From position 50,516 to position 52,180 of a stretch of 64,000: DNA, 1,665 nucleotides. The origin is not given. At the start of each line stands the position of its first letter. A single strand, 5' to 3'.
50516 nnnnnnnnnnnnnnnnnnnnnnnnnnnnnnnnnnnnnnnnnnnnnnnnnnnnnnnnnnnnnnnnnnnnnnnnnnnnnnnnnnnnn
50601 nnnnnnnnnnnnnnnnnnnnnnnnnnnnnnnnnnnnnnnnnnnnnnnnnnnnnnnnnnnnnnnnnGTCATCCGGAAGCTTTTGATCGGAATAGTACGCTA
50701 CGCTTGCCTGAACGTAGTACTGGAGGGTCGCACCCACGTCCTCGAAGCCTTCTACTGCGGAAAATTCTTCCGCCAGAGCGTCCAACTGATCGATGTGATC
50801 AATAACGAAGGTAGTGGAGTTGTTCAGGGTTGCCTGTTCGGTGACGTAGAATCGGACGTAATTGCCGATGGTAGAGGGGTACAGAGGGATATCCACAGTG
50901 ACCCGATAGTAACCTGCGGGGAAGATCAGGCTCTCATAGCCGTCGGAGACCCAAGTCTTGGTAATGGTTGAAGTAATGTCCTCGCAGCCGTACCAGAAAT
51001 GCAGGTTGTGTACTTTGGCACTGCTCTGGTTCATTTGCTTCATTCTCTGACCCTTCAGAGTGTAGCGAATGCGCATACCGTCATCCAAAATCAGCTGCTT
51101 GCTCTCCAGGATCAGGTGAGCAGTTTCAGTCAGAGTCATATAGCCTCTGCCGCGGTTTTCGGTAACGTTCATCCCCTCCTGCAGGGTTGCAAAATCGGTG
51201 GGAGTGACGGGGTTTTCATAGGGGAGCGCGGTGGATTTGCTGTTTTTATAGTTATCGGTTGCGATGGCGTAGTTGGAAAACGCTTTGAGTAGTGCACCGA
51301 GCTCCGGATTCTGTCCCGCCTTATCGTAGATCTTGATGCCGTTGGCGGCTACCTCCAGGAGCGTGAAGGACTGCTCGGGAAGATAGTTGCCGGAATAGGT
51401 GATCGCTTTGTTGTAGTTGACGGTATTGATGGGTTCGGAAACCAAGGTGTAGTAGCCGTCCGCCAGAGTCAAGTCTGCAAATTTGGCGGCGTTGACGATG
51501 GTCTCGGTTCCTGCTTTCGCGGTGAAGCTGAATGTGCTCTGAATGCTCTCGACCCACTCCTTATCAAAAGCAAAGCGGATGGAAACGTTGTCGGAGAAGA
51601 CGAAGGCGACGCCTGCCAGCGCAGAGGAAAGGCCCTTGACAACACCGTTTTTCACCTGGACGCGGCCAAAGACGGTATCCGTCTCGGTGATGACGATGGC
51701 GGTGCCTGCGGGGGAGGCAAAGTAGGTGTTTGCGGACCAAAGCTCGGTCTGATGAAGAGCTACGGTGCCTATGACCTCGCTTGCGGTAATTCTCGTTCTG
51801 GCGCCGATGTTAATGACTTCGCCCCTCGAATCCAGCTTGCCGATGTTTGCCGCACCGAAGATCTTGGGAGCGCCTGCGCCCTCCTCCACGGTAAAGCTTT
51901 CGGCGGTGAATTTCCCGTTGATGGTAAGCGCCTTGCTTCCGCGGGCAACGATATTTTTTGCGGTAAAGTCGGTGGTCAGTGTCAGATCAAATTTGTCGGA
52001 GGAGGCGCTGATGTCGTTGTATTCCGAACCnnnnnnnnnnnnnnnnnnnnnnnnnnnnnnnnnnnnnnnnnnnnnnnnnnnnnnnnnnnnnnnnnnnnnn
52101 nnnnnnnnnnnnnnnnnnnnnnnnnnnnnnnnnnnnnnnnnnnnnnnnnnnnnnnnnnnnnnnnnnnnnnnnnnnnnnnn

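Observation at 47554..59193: Two tandem ~1,620-aa secreted proteins fuse a beta-helix-like repeat stalk to a ceramidase-like domain; the downstream one is co-operonic with a PHP phosphoesterase and a CE4 deacetylase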

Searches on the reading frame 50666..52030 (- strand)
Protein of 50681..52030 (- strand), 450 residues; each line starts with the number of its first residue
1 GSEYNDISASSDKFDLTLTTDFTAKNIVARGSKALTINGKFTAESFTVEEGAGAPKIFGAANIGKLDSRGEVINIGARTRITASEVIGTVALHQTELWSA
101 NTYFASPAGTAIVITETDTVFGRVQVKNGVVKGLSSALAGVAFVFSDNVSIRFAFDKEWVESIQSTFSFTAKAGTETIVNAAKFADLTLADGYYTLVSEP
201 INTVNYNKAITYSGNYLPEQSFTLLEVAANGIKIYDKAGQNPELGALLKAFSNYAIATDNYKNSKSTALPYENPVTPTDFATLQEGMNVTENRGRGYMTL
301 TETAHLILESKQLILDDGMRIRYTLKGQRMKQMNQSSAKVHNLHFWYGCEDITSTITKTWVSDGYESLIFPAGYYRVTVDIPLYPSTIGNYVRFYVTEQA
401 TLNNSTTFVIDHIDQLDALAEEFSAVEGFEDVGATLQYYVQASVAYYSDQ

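Call 47: search_protein_families(library=pfam, proteins=[window:50681-52030:-], max_evalue=1)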
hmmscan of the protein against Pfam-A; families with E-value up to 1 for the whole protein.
window:50681-52030:- (450 aa): 0 families

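Call 82: search_solved_structures(query=A7, max_evalue=5)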
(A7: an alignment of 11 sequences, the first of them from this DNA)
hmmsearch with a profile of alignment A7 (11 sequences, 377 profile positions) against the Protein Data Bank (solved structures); distinct sequences matched with E-value up to 5: 0.

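Call 83: search_protein_families(library=pfam, alignment_id=A7, max_evalue=0.1)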
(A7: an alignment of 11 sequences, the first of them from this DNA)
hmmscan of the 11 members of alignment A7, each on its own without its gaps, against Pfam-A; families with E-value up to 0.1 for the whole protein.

A. member 1, seq(385 aa): 0 families

B. families by the number of members that match (of 11 scanned): 5 families
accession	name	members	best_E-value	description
PF16686.11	POT1PC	1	0.019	ssDNA-binding domain of telomere protection protein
PF18692.7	DUF5640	1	0.021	Family of unknown function (DUF5640)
PF24328.1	DUF7498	1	0.023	Domain of unknown function (DUF7498)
PF05738.19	Cna_B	1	0.025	Cna protein B-type domain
PF13860.13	FlgD_ig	1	0.093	FlgD Ig-like domain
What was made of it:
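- Tried and rejected: Pfam on the A7 members returned only chance-level hits (call 83).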
